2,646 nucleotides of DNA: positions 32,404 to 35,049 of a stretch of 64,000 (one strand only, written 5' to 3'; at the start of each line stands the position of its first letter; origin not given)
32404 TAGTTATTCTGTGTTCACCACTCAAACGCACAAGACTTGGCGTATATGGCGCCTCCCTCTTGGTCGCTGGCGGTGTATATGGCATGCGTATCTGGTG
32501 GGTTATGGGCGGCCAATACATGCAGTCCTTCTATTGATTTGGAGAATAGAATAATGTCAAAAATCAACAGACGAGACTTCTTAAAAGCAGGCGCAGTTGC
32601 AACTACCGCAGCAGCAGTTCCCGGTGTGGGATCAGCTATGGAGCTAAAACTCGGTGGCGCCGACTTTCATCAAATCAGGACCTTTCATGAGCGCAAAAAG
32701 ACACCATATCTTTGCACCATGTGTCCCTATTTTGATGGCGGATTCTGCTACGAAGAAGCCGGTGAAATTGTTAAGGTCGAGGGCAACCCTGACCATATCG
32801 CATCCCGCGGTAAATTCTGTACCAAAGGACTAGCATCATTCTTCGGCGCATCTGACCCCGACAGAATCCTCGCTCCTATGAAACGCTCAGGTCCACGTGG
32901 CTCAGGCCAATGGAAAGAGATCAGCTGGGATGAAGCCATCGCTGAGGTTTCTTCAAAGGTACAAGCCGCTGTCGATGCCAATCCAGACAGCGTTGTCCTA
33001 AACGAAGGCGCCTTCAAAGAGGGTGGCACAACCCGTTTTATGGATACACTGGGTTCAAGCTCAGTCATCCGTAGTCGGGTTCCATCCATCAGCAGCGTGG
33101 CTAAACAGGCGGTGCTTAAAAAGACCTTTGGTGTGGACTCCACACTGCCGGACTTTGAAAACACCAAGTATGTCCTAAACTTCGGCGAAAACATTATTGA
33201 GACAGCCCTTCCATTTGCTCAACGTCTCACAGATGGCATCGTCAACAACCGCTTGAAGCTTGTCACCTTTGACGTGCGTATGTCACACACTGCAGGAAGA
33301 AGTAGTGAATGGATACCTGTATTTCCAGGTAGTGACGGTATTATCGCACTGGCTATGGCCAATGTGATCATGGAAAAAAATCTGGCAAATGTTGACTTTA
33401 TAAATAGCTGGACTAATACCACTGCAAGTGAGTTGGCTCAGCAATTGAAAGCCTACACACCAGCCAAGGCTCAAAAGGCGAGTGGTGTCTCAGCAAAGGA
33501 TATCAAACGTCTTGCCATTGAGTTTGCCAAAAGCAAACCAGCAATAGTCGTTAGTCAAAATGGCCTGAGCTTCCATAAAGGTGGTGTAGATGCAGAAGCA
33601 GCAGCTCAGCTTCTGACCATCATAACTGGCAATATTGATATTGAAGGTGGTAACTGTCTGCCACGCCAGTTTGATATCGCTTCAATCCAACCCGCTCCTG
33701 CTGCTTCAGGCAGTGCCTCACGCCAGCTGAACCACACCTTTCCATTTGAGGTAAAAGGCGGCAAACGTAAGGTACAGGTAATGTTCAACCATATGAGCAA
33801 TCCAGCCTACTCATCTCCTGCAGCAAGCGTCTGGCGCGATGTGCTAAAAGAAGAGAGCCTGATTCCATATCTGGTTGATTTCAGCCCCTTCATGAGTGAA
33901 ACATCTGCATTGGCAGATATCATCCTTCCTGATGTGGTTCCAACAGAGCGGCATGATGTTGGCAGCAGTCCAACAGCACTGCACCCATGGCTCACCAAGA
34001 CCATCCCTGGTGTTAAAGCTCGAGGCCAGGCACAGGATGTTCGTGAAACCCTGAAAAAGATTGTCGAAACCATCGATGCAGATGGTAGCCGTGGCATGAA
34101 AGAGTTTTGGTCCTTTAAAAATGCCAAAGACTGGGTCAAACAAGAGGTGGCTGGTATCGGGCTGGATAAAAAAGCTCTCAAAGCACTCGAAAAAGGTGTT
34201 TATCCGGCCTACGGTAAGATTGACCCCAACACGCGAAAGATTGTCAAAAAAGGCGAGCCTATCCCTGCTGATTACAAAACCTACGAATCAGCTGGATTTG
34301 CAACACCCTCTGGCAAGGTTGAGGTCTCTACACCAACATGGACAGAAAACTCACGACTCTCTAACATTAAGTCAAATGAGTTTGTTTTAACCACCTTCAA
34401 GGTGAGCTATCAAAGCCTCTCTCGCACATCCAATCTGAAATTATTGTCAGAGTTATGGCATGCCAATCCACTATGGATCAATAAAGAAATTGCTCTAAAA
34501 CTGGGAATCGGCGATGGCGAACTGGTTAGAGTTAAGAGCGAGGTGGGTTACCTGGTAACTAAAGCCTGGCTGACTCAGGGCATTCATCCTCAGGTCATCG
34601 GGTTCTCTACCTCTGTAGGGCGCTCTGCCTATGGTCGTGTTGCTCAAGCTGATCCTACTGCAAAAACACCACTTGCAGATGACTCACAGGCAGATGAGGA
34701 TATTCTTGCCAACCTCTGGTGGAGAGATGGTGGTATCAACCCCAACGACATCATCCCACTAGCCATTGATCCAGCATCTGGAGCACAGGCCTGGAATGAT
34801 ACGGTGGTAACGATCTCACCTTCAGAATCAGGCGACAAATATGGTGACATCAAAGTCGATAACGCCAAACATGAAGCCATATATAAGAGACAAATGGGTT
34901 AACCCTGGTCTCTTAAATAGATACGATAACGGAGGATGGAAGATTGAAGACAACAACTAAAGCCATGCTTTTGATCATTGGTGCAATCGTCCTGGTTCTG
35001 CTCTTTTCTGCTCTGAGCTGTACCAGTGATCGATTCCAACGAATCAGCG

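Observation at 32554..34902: Molybdopterin-type subunit with only five cysteines, a CX2CX7C FS0 motif, and Ser where Psr/Phs/Ttr/Arr enzymes have the Mo-ligand Cys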

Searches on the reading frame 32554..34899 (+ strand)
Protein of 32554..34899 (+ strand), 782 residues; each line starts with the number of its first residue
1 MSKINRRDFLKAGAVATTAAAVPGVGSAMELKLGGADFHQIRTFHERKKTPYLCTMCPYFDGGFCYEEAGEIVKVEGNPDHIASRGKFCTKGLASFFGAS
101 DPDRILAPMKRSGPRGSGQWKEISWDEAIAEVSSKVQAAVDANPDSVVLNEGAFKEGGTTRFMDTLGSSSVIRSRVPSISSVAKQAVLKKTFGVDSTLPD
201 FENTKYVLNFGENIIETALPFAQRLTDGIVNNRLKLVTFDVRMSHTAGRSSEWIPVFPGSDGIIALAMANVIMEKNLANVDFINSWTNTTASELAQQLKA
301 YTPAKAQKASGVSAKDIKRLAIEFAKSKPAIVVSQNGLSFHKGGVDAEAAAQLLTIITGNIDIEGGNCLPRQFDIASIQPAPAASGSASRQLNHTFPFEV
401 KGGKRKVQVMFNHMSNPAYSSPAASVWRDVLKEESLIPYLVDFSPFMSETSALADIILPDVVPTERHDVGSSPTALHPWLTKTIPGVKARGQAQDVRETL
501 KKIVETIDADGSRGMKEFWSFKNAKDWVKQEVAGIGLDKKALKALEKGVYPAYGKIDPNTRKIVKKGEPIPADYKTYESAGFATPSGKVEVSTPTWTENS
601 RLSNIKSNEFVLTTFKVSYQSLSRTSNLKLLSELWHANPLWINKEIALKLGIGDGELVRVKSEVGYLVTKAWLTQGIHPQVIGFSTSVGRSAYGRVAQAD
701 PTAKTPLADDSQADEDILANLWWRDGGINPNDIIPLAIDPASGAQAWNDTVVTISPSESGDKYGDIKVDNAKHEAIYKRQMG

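Call 4: search_protein_families(library=pfam, proteins=[window:32554-34899:+], max_evalue=0.01)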
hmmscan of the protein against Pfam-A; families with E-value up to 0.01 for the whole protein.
window:32554-34899:+ (782 aa): 5 families
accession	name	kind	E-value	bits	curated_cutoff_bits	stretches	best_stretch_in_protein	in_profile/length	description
PF00384.28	Molybdopterin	-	4.6e-26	92.1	24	1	104-469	1-319/353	Molybdopterin oxidoreductase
PF01568.27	Molydop_binding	-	3.2e-14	53.3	26.8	1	610-706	1-104/110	Molydopterin dinucleotide binding domain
PF10518.14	TAT_signal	-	7.7e-07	29.2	22.7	1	3-23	1-21/21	TAT (twin-arginine translocation) pathway signal sequence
PF04879.21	Molybdop_Fe4S4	-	8.1e-06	26.2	22.7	1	66-93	20-47/55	Molybdopterin oxidoreductase Fe4S4 domain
PF01180.27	DHO_dh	-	0.0087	15.7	27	0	271-324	177-229/291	Dihydroorotate dehydrogenase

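Call 5: search_protein_families(library=ncbifam, proteins=[window:32554-34899:+], max_evalue=0.001)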
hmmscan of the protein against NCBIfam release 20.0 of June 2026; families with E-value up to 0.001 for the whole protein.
window:32554-34899:+ (782 aa): 27 families (the best 25 are shown)
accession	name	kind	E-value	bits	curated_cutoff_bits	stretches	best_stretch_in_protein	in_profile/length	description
NF012032.0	PRK15488.1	equivalog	2.8e-75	253.8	694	2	3-367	2-361/759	thiosulfate reductase PhsA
TIGR02166.1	dmsA_ynfE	subfamily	2.7e-54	184.5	777.7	2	4-370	1-400/794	DMSO/selenate family reductase complex A subunit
TIGR01591.1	Fdh-alpha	equivalog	5.6e-54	183.3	666.25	2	55-370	1-320/672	formate dehydrogenase subunit alpha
NF041783.2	mnquin_red_QrcB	equivalog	1.5e-49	168.8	440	1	46-474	49-468/695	menaquinone reductase molybdopterin-binding-like subunit QrcB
NF041884.1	selenate_YnfF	exception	1.7e-39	135.4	1650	2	5-371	2-401/798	selenate/tellurate reductase subunit YnfF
TIGR03479.1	DMSO_red_II_alp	subfamily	5.9e-36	123.9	984.75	2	84-287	102-307/913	molybdopterin-dependent oxidoreductase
NF041885.1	selenate_YnfE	exception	6.1e-35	120.2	1675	1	4-371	3-408/805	selenate/tellurate reductase subunit YnfE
NF041714.1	arsenate_red_ArrA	equivalog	9.2e-33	113.4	1600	3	4-289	3-298/848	arsenate respiratory reductase molybdopterin-containing subunit ArrA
NF047855.1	AssmNtatRedNasC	equivalog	2.3e-32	112.1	1100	2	80-362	53-337/708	assimilatory nitrate reductase catalytic subunit NasC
TIGR01553.1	formate-DH-alph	equivalog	3.9e-30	104.3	814.2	2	4-289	2-306/1009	formate dehydrogenase-N subunit alpha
NF011566.1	PRK14990.1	exception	8.8e-30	103.4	1600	1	87-371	102-421/814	dimethylsulfoxide reductase subunit A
NF011567.1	PRK14991.1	equivalog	3e-28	98.1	1750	2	80-133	132-185/1022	tetrathionate reductase subunit TtrA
NF041323.1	Nitr_red_NasA_Halo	equivalog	8.4e-19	67.5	1000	1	68-363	16-307/673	assimilatory nitrate reductase NasA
NF010055.0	PRK13532.1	equivalog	7.1e-18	64.2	904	1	3-291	2-295/830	nitrate reductase catalytic subunit NapA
TIGR00509.1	bisC_fam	subfamily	1.4e-16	60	1017.55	2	114-366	65-342/772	molybdopterin guanine dinucleotide-containing S/N-oxide reductase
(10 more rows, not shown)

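Call 6: search_solved_structures(query=window:32554-34899:+, max_evalue=0.01, show_alignments=3)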
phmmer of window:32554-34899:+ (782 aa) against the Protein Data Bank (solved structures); distinct sequences matched with E-value up to 0.01: 46.
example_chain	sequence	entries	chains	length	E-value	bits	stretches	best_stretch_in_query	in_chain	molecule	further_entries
2vpw_A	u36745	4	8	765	3.3e-33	118.1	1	5-371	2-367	THIOSULFATE REDUCTASE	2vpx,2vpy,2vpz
6cz7_A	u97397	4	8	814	1.7e-28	102.6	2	54-367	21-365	ArrA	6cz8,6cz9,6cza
9vap_A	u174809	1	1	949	8.2e-26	93.7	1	4-367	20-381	Formate dehydrogenase molybdopterin-binding subunit FdhA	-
7qv7_S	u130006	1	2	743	9.8e-26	93.4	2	52-370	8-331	Hydrogen dependent carbon dioxide reductase subunit FdhF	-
4ydd_A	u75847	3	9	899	4.5e-23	84.6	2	34-287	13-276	DMSO reductase family type II enzyme, molybdopterin subunit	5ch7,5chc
5e7o_A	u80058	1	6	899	5.1e-23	84.5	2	34-287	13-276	DMSO reductase family type II enzyme, molybdopterin subunit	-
2e7z_A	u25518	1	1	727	5.5e-23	84.3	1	84-369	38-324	Acetylene hydratase Ahy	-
1aa6_A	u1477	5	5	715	2.1e-22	82.4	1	54-362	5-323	FORMATE DEHYDROGENASE H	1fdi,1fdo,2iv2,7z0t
9t1s_L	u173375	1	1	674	1.4e-21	79.7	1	52-370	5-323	formate dehydrogenase (coenzyme F420)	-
7bkb_D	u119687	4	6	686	1.3e-19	73.2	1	51-370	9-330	Formate dehydrogenase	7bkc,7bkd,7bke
9wxb_B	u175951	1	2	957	3e-19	72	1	53-367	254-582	Formate dehydrogenase alpha subunit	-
8rqz_C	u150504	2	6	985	1.1e-18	70.2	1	36-371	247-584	Probable oxidoreductase YjgC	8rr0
9gzq_A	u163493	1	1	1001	1.1e-18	70.1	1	36-370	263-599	Probable oxidoreductase YjgC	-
8rcg_A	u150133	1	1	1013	1e-17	66.9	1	4-290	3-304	Formate dehydrogenase, alpha subunit, selenocysteine-containing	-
9rjz_A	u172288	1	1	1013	1.7e-17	66.2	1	4-290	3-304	Formate dehydrogenase, alpha subunit, selenocysteine-containing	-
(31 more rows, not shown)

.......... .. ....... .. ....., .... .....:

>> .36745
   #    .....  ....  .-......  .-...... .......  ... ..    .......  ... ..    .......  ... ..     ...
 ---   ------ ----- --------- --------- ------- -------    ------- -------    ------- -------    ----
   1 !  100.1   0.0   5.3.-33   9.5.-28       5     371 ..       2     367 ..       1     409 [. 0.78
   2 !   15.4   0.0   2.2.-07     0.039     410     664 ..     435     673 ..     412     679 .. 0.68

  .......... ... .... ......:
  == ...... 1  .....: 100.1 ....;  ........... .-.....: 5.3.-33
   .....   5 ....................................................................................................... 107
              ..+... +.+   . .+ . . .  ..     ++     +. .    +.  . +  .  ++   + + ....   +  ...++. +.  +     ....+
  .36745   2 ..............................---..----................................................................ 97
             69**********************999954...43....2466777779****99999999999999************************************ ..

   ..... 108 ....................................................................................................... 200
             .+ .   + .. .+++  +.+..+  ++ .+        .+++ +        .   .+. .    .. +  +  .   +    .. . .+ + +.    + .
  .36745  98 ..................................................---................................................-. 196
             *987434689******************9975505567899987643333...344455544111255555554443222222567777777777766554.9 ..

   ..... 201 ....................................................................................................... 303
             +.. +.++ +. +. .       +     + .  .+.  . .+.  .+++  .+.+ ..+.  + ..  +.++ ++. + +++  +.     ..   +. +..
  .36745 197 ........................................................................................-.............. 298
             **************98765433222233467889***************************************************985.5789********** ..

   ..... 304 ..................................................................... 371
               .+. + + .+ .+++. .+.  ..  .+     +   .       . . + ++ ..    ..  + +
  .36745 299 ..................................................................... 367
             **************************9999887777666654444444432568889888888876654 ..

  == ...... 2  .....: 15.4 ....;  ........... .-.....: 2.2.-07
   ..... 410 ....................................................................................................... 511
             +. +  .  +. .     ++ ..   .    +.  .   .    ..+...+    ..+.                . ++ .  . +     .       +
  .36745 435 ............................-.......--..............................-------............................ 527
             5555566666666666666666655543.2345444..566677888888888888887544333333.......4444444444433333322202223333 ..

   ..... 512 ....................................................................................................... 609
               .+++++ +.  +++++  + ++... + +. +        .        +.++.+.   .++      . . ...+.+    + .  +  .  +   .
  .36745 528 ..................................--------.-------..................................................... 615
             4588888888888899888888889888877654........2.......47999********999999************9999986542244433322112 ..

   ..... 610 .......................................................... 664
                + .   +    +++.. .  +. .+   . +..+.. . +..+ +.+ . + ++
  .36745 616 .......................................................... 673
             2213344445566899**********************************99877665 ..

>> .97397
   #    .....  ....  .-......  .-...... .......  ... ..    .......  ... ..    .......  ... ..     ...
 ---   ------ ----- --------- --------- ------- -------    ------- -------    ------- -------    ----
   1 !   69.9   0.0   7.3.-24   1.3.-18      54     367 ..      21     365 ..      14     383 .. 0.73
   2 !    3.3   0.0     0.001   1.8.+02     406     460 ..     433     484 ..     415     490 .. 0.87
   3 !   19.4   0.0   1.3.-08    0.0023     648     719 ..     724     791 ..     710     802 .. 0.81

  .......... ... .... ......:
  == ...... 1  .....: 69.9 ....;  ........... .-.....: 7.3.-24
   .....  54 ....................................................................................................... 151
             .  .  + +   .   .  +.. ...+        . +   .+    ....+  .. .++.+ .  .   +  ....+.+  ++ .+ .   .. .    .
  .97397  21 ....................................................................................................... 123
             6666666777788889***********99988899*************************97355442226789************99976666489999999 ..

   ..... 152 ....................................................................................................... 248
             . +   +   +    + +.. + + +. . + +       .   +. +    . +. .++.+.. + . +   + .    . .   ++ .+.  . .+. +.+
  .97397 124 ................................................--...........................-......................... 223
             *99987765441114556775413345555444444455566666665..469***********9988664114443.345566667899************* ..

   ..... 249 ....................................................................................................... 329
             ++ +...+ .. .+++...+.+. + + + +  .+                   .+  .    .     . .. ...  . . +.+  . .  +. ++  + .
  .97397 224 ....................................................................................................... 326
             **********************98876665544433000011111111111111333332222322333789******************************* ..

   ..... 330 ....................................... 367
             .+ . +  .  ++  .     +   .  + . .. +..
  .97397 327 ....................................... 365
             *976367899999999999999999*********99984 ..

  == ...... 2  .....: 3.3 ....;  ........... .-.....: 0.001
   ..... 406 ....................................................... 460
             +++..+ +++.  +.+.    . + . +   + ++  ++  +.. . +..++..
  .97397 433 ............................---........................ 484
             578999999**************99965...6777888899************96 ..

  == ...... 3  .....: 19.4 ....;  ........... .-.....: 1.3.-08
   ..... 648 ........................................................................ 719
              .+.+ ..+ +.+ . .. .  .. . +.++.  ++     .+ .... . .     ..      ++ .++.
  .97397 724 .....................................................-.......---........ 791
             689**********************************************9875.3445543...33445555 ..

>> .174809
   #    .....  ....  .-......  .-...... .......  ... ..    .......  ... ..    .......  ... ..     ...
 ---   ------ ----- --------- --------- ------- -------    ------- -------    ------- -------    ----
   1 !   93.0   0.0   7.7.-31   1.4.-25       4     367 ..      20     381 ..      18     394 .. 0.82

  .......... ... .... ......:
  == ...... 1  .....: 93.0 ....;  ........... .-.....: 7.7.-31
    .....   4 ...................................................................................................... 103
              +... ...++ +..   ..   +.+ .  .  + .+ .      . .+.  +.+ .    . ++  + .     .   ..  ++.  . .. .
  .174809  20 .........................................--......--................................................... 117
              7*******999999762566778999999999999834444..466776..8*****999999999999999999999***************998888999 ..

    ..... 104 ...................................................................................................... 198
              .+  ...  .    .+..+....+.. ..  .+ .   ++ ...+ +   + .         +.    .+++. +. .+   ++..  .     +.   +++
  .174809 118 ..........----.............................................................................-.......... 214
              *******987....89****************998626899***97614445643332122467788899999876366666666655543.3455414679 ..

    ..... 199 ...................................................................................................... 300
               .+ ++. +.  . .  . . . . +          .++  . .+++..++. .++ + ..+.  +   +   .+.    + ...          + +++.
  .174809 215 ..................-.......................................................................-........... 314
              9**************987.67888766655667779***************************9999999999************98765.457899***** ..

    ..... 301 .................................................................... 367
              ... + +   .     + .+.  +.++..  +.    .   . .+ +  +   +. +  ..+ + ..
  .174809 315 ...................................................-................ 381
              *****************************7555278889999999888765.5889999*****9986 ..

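Call 7: find_homologous_proteins(query=window:32554-34899:+, max_evalue=1e-10)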
Query window:32554-34899:+ (782 aa): 1097 proteins with E <= 1e-10 among 8000 candidates; the best 120 are listed.
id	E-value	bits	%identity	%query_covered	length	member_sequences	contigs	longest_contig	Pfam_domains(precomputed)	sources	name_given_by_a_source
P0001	0.0e+0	1706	95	100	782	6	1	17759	PF10518.15,PF00384.28,PF01568.28,PF04879.22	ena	-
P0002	0.0e+0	1647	92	100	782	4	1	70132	PF10518.15,PF00384.28,PF01568.28,PF04879.22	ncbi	-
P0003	0.0e+0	1594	89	100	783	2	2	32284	PF10518.15,PF00384.28,PF01568.28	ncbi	-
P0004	0.0e+0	1591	88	100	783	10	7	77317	PF10518.15,PF00384.28,PF01568.28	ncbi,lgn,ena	-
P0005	0.0e+0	1393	76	100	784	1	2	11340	PF10518.15,PF00384.28,PF01568.28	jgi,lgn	-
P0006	0.0e+0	1381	75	100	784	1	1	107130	PF10518.15,PF00384.28,PF01568.28,PF04879.22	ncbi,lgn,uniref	ncbi:Anaerobic dehydrogenases, typically selenocysteine-containing [hydrothermal vent metagenome]|un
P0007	0.0e+0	1297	71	100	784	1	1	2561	PF00384.28,PF01568.28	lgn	-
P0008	0.0e+0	1292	71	100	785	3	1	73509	PF10518.15,PF00384.28,PF01568.28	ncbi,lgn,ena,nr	ncbi:MAG TPA: twin-arginine translocation signal domain-containing protein [Sedimenticola sp.]|nr:tw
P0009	0.0e+0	1288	71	100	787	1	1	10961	PF10518.15,PF00384.28,PF01568.28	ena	-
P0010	0.0e+0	1287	71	100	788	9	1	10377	PF10518.15,PF00384.28,PF01568.28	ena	-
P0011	0.0e+0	1286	71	100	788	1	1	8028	PF10518.15,PF00384.28,PF01568.28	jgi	jgi:thiosulfate reductase/polysulfide reductase chain A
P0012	0.0e+0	1286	70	100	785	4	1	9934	PF10518.15,PF00384.28,PF01568.28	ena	-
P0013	0.0e+0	1285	71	100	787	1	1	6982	PF00384.28,PF01568.28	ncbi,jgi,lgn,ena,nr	ncbi:MAG: molybdopterin-dependent oxidoreductase [Gammaproteobacteria bacterium]|nr:molybdopterin-de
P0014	0.0e+0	1284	71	100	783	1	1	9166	PF10518.15,PF00384.28,PF01568.28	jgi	jgi:anaerobic selenocysteine-containing dehydrogenase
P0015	0.0e+0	1283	71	100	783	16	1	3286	PF10518.15,PF00384.28,PF01568.28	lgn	-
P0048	0.0e+0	1201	66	100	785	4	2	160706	PF00384.28,PF01568.28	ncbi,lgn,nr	ncbi:MAG: molybdopterin-dependent oxidoreductase [Gammaproteobacteria bacterium]|nr:molybdopterin-de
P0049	0.0e+0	1200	68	99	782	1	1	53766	PF10518.15,PF00384.28,PF01568.28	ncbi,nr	ncbi:molybdopterin-dependent oxidoreductase [Candidatus Halobeggiatoa sp. HSG11]|nr:molybdopterin-de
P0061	0.0e+0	1187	65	100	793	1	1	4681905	PF00384.28,PF01568.28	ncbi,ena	-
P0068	0.0e+0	1179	65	100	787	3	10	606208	PF00384.28,PF01568.28,PF04879.22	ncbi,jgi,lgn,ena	-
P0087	0.0e+0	1144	64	99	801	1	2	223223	PF00384.28,PF01568.28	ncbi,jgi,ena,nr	ncbi:MAG: molybdopterin-dependent oxidoreductase [Halieaceae bacterium]|jgi:thiosulfate reductase / 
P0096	0.0e+0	1106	60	100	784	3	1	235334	PF00384.28,PF01568.28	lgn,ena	-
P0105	0.0e+0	1045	59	100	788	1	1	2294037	PF00384.28,PF01568.28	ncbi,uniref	ncbi:Thiosulfate reductase/polysulfide reductase [Candidatus Magnetaquicoccaceae bacterium FCR-1]|un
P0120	6.6e-226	770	46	100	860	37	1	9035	PF00384.28,PF01568.28,PF04879.22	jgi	-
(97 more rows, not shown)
